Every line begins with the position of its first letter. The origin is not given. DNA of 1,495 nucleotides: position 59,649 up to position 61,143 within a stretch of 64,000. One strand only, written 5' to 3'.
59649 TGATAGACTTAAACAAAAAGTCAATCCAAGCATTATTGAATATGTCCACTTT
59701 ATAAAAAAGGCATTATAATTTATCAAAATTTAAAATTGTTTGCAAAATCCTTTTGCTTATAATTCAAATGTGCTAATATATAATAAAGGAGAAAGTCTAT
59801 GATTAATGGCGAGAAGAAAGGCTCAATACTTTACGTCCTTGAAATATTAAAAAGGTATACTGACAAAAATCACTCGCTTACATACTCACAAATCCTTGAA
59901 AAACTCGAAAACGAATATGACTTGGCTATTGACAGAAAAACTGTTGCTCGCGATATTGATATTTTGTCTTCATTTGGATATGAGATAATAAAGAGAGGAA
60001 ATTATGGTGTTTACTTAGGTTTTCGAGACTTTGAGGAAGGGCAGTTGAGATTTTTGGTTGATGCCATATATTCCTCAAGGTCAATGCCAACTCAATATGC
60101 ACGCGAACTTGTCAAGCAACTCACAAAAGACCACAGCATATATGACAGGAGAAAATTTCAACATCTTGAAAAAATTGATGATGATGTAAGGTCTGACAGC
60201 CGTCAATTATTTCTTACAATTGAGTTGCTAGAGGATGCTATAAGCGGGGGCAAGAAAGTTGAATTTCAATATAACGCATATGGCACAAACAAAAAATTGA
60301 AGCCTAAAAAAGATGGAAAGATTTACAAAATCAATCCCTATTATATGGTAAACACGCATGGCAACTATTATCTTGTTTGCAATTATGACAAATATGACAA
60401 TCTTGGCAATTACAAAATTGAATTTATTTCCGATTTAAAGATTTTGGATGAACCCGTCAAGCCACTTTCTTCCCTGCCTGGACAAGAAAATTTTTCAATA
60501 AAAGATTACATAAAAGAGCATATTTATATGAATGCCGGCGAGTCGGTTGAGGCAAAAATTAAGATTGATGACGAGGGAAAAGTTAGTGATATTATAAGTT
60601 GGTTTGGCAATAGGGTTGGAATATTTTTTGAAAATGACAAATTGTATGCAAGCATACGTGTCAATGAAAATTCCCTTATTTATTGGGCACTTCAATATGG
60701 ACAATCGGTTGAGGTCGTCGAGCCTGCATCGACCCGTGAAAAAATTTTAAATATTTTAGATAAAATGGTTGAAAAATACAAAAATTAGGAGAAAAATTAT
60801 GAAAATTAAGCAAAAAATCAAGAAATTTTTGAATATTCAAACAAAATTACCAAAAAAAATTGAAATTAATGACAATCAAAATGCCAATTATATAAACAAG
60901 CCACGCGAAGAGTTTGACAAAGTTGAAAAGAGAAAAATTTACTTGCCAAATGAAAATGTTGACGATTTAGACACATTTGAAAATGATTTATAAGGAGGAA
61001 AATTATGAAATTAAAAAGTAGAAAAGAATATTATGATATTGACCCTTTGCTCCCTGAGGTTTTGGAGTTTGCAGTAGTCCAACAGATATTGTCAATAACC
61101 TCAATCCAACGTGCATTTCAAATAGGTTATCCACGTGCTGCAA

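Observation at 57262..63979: Candidate undescribed system: XRE / beta-CASP nuclease / WYL regulator / unknowns / split FtsK-like proteins / Nudix cluster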

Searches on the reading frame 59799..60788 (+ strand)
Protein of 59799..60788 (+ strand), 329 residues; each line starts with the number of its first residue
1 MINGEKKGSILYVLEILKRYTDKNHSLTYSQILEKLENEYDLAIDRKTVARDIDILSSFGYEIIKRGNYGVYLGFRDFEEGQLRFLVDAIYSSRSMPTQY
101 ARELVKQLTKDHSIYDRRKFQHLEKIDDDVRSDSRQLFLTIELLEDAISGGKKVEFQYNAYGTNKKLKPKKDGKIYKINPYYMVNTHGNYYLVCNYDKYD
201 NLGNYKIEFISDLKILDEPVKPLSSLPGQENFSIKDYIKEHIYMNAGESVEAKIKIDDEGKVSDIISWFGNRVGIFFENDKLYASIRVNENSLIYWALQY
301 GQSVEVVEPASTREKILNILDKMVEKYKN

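Call 5: search_protein_families(library=pfam, proteins=[window:59799-60788:+], max_evalue=0.1)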
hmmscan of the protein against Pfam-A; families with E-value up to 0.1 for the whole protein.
window:59799-60788:+ (329 aa): 3 families
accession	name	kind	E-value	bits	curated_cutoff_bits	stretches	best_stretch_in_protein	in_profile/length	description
PF13280.12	WYL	-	2.7e-08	34.1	21.8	1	141-214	3-69/70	WYL domain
PF25583.1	WCX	-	4.3e-07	30.6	23.9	1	249-324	2-76/76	WCX domain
PF08279.18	HTH_11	-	0.00045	20.5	25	1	42-70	25-53/55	HTH domain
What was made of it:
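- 59799..60788 (+): HTH-WYL-WCX transcription regulator (329 aa); first gene of the conserved cassette and its most conserved member. WYL 2.7e-8, WCX 4.3e-7, HTH_11 (call 5).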

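Call 6: search_protein_families(library=padloc, proteins=[window:59799-60788:+], max_evalue=0.1)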
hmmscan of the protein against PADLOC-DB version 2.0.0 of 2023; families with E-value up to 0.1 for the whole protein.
window:59799-60788:+ (329 aa): 5 families
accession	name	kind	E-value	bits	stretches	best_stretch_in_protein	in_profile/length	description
PDLC01652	WYL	-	2e-23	81.5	1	140-323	19-161/162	"CAS-I,CAS-II,CAS-III,CAS-IV,CAS-V,CAS-VI; associated_signaling"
PDLC01457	WYL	-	9.5e-12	43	1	14-311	7-228/229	"CAS-I,CAS-II,CAS-III,CAS-IV,CAS-V,CAS-VI; associated_signaling"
PDLC01766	Cas3c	-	6.3e-06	22.6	1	126-327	124-316/1009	-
PDLC01484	WYL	-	0.0024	15.1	1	284-327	393-436/437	"CAS-I,CAS-II,CAS-III,CAS-IV,CAS-V,CAS-VI; associated_signaling"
PDLC01510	WYL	-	0.0024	15.1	1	284-327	393-436/437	"CAS-I,CAS-II,CAS-III,CAS-IV,CAS-V,CAS-VI; associated_signaling"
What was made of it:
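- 59799..60788 (+): PADLOC WYL 2e-23 (call 6).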

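Call 8: search_protein_families(library=phrogs, proteins=[window:59799-60788:+], max_evalue=0.01)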
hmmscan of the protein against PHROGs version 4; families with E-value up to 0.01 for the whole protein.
window:59799-60788:+ (329 aa): 1 family
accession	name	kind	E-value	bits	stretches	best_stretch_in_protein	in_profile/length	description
phrog_13105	-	unknown function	3.3e-08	34.4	1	42-218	29-217/239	-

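Call 40: search_solved_structures(query=window:59799-60788:+, max_evalue=0.01)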
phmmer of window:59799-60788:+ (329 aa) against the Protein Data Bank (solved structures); distinct sequences matched with E-value up to 0.01: 1.
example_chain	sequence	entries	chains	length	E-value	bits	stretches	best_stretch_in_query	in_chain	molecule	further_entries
7qfi_A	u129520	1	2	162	0.00049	23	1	247-323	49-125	SlpX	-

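Call 83: search_protein_families(library=ncbifam, proteins=[window:59799-60788:+], max_evalue=0.01)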
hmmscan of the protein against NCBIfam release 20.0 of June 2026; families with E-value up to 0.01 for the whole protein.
window:59799-60788:+ (329 aa): 0 families

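Call 102: search_dna_similar(query=window:59799-60788:+, collection=plasmids, mode=protein, max_evalue=1e-20, max_rows=25)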
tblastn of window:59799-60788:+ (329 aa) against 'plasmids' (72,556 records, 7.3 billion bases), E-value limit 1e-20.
Records with a match: 9; places in all: 10; records where one place covers at least 80% of the query: 9.
Best place of each record, by identity: <60% 9.
By first word of the organism name: Subdoligranulum 3; Butyrivibrio 1; [Eubacterium] 1; Lachnospira 1; Ruminococcus 1; Monoglobus 1; Aristaeella 1.
By predicted mobility (MOB-suite, as given by PLSDB): non-mobilizable 8; mobilizable 1.
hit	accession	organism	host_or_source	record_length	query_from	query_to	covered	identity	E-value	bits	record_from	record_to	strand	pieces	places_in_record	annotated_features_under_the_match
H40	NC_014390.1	Butyrivibrio proteoclasticus B316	-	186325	3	328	99%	36.6%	4e-64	226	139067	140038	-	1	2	WYL domain-containing protein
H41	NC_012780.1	[Eubacterium] eligens ATCC 27750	-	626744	6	328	98%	31.7%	5e-50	186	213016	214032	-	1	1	WYL domain-containing protein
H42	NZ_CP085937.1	Lachnospira eligens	-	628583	6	328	98%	31.7%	5e-50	186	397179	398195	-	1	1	WYL domain-containing protein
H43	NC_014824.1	Ruminococcus albus 7 = DSM 20455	-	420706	6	328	98%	28.7%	6e-39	153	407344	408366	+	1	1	WYL domain-containing protein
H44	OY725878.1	Subdoligranulum variabile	-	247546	11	326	96%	28.9%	2e-30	129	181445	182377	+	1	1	record has no annotation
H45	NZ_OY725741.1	Monoglobus pectinilyticus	-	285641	3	315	95%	26.5%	6e-28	121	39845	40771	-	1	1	WYL domain-containing protein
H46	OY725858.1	Subdoligranulum variabile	-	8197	18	328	95%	26.6%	2e-25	114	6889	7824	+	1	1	record has no annotation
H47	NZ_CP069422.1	Aristaeella lactis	Bos taurus,Bovine rumen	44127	3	322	97%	24.8%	1e-23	108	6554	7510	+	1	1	WYL domain-containing protein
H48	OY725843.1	Subdoligranulum variabile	-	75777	10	324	96%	23.8%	8e-22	103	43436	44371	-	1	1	record has no annotation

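Call 103: search_dna_similar(query=window:59799-60788:+, collection=phages, mode=protein, max_evalue=1e-10, max_rows=15)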
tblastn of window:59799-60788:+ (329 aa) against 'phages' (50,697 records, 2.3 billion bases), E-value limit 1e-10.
Records with a match: 14; places in all: 14; records where one place covers at least 80% of the query: 14.
Best place of each record, by identity: <60% 14.
By first word of the organism name: Bacteriophage 14.
By host as written in the record: - 14.
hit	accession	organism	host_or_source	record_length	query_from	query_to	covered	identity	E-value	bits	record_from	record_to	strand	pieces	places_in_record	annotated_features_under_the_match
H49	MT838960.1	Bacteriophage sp.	human fecal samples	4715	6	317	95%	31.7%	8e-44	166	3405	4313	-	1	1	record has no annotation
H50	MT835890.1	Bacteriophage sp.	human fecal samples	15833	4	329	99%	28.5%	6e-29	122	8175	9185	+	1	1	record has no annotation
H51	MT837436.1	Bacteriophage sp.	human fecal samples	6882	6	327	98%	28.3%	3e-28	120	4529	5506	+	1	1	record has no annotation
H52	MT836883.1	Bacteriophage sp.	human fecal samples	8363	11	315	93%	28.9%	7e-31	128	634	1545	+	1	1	record has no annotation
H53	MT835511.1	Bacteriophage sp.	human fecal samples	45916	11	315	93%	28.8%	1e-22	104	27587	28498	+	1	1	record has no annotation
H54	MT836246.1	Bacteriophage sp.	human fecal samples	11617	6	327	98%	27.1%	2e-29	124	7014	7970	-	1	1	record has no annotation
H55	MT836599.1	Bacteriophage sp.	human fecal samples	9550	5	315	95%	27.4%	8e-30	125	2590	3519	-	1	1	record has no annotation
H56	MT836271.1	Bacteriophage sp.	human fecal samples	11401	11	328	97%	26.8%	5e-25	111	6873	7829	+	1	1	record has no annotation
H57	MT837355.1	Bacteriophage sp.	human fecal samples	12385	6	328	98%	26.3%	2e-30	127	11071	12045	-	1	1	record has no annotation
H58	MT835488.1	Bacteriophage sp.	human fecal samples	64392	6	327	98%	26.2%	4e-20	97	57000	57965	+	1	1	record has no annotation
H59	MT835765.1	Bacteriophage sp.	human fecal samples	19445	10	324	96%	25.4%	4e-27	117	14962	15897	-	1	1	record has no annotation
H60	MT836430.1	Bacteriophage sp.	human fecal samples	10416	6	315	94%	24.9%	3e-26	114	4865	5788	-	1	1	record has no annotation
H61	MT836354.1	Bacteriophage sp.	human fecal samples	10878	10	319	94%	24.8%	1e-22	104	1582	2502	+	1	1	record has no annotation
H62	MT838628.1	Bacteriophage sp.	human fecal samples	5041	13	309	90%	25.4%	2e-16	86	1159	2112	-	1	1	record has no annotation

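Call 104: get_annotated_region(hit=H40, flank=6000)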
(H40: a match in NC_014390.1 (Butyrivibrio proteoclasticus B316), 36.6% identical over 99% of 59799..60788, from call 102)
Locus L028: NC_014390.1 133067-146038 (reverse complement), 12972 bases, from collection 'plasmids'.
description: Butyrivibrio proteoclasticus B316 plasmid pCY186, complete sequence
organism: Butyrivibrio proteoclasticus B316 (NCBI taxid 515622)
taxonomy: Bacteria; Bacillota; Clostridia; Lachnospirales; Lachnospiraceae; Butyrivibrio; Butyrivibrio proteoclasticus; Butyrivibrio proteoclasticus B316
host: -; source: -; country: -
typing (MOB-suite, as given by PLSDB): non-mobilizable; replicon rep_cluster_1089; mating-pair formation MPF_T
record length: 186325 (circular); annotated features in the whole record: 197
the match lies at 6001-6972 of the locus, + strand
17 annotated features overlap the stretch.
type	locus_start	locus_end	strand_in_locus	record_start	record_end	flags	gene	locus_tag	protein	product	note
CDS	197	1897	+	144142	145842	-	-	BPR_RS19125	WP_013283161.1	P-loop NTPase fold protein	-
CDS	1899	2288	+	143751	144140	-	-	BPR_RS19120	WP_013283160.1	hypothetical protein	-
CDS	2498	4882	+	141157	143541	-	-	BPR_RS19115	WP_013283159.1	AAA family ATPase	-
CDS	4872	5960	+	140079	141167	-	mcrC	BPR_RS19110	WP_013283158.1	5-methylcytosine-specific restriction endonuclease system specificity protein McrC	GO:0009307 - DNA restriction-modification system [Evidence IEA]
CDS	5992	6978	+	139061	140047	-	-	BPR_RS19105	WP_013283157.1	WYL domain-containing protein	-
CDS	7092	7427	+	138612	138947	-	-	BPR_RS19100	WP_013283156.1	hypothetical protein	-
CDS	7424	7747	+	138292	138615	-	-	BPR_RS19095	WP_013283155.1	hypothetical protein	-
CDS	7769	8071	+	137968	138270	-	-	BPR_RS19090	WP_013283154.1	HIRAN domain-containing protein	-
CDS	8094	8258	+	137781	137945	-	-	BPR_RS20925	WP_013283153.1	hypothetical protein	-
CDS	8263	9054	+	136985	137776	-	-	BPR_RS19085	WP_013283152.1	replication initiation protein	GO:0006270 - DNA replication initiation [Evidence IEA]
CDS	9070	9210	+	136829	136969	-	-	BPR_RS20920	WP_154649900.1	hypothetical protein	-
CDS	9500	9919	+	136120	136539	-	-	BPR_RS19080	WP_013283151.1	hypothetical protein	-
CDS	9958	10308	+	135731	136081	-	-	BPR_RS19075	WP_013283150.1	helix-turn-helix domain-containing protein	GO:0006270 - DNA replication initiation [Evidence IEA]; GO:0006275 - regulation of DNA replication [Evidence IEA]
CDS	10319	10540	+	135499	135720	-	-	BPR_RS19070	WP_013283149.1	hypothetical protein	-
CDS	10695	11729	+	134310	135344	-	-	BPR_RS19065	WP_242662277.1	WYL domain-containing protein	-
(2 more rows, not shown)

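Call 105: get_annotated_region(hit=H41, flank=6000)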
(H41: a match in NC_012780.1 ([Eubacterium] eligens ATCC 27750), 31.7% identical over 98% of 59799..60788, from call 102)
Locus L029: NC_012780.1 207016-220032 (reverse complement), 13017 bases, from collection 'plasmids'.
description: [Eubacterium] eligens ATCC 27750 plasmid unnamed, complete sequence
organism: [Eubacterium] eligens ATCC 27750 (NCBI taxid 515620)
taxonomy: Bacteria; Bacillota; Clostridia; Lachnospirales; Lachnospiraceae; Lachnospira; Lachnospira eligens; [Eubacterium] eligens ATCC 27750
host: -; source: -; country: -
typing (MOB-suite, as given by PLSDB): non-mobilizable; replicon rep_cluster_238
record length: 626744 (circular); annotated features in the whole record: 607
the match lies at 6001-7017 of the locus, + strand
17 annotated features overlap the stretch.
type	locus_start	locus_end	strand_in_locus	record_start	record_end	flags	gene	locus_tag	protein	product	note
CDS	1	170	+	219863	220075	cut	-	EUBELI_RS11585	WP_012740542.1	hypothetical protein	-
CDS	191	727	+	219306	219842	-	-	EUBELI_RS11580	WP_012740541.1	SprT family zinc-dependent metalloprotease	GO:0006508 - proteolysis [Evidence IEA]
CDS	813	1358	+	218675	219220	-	-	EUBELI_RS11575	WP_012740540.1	nitroreductase family protein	-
CDS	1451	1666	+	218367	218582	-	-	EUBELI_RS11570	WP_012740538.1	hypothetical protein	-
CDS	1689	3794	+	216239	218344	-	-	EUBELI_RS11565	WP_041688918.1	3'-5' exonuclease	-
CDS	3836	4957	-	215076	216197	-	ftsZ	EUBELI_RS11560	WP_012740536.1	cell division protein FtsZ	GO:0000910 - cytokinesis [Evidence IEA]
CDS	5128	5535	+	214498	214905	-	-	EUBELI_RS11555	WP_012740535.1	helix-turn-helix transcriptional regulator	-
CDS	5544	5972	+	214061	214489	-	-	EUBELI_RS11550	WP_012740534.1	ImmA/IrrE family metallo-endopeptidase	-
CDS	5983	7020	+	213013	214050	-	-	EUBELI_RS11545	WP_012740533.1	WYL domain-containing protein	-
CDS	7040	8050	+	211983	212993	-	-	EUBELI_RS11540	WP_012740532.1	hypothetical protein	-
CDS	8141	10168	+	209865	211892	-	-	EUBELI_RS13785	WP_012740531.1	AAA family ATPase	-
CDS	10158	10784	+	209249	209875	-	-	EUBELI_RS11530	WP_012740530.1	hypothetical protein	-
CDS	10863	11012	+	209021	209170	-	-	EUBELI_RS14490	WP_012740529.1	hypothetical protein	-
CDS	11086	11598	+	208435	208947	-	-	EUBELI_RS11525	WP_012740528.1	nitroreductase family protein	-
CDS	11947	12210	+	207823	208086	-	-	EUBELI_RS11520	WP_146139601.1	autorepressor SdpR family transcription factor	GO:0006355 - regulation of DNA-templated transcription [Evidence IEA]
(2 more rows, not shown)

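Call 106: get_annotated_region(hit=H43, flank=6000)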
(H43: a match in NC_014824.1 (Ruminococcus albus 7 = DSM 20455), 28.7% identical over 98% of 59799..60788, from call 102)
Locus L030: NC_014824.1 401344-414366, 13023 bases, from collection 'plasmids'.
description: Ruminococcus albus 7 = DSM 20455 plasmid pRUMAL01, complete sequence
organism: Ruminococcus albus 7 = DSM 20455 (NCBI taxid 697329)
taxonomy: Bacteria; Bacillota; Clostridia; Eubacteriales; Oscillospiraceae; Ruminococcus; Ruminococcus albus; Ruminococcus albus 7 = DSM 20455
host: -; source: -; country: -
typing (MOB-suite, as given by PLSDB): mobilizable; relaxase MOBP
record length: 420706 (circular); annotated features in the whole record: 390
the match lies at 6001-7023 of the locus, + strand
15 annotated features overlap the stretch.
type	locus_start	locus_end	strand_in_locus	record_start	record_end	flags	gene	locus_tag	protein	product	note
CDS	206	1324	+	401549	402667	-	tnpB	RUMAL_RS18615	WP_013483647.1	IS200/IS605 family element RNA-guided endonuclease TnpB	-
CDS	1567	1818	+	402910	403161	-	-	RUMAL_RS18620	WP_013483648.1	DUF6465 family protein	-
CDS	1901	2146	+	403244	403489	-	-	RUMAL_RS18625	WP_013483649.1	hypothetical protein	-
CDS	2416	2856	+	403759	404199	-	-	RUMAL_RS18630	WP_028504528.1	single-stranded DNA-binding protein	-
CDS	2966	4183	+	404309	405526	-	-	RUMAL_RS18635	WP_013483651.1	hypothetical protein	-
CDS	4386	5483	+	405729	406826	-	-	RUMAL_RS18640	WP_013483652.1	DNA/RNA non-specific endonuclease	-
CDS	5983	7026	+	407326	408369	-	-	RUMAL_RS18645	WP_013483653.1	WYL domain-containing protein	-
CDS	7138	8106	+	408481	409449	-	-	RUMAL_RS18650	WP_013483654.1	leucine-rich repeat domain-containing protein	-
CDS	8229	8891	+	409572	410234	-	-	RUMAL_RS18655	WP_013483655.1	GIY-YIG nuclease family protein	-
CDS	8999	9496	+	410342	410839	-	-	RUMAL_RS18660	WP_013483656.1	YqiA/YcfP family alpha/beta fold hydrolase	-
CDS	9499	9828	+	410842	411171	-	-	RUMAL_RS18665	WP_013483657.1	hypothetical protein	-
CDS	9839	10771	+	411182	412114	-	-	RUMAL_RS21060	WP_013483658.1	hypothetical protein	-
CDS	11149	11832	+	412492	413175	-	-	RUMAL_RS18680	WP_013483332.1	helix-turn-helix domain-containing protein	-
CDS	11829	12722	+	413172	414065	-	-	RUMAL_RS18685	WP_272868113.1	IS3 family transposase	-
CDS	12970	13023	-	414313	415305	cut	-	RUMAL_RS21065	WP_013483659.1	sigma-70 family RNA polymerase sigma factor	GO:0006352 - DNA-templated transcription initiation [Evidence IEA]; GO:0006355 - regulation of DNA-templated ...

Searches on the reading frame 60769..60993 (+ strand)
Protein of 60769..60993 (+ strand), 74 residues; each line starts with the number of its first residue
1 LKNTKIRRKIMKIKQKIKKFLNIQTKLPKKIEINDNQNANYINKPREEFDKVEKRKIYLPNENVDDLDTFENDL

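Call 5: search_protein_families(library=pfam, proteins=[window:60769-60993:+], max_evalue=0.1)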
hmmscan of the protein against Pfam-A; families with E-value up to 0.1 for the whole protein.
window:60769-60993:+ (74 aa): 0 families

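Call 6: search_protein_families(library=padloc, proteins=[window:60769-60993:+], max_evalue=0.1)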
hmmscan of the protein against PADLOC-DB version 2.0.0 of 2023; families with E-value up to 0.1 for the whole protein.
window:60769-60993:+ (74 aa): 2 families
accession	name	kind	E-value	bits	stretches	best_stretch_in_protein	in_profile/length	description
PDLC04734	PDC-M62A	-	0.023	11.7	1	3-72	178-247/597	-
PDLC02979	AriA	-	0.069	10.9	1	5-69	113-177/373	-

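Call 8: search_protein_families(library=phrogs, proteins=[window:60769-60993:+], max_evalue=0.01)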
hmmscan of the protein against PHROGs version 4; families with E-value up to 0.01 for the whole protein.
window:60769-60993:+ (74 aa): 0 families

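Call 83: search_protein_families(library=ncbifam, proteins=[window:60799-60993:+], max_evalue=0.01)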
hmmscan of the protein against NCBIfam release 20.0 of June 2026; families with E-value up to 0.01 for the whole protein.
window:60799-60993:+ (64 aa): 0 families
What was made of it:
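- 60799..60993 (+): 64-aa protein with a basic N-terminus and an acidic C-terminal tail; cassette member. Its gene overlaps the gamma gene by 4 bp in relatives. No family hit (calls 5, 83).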
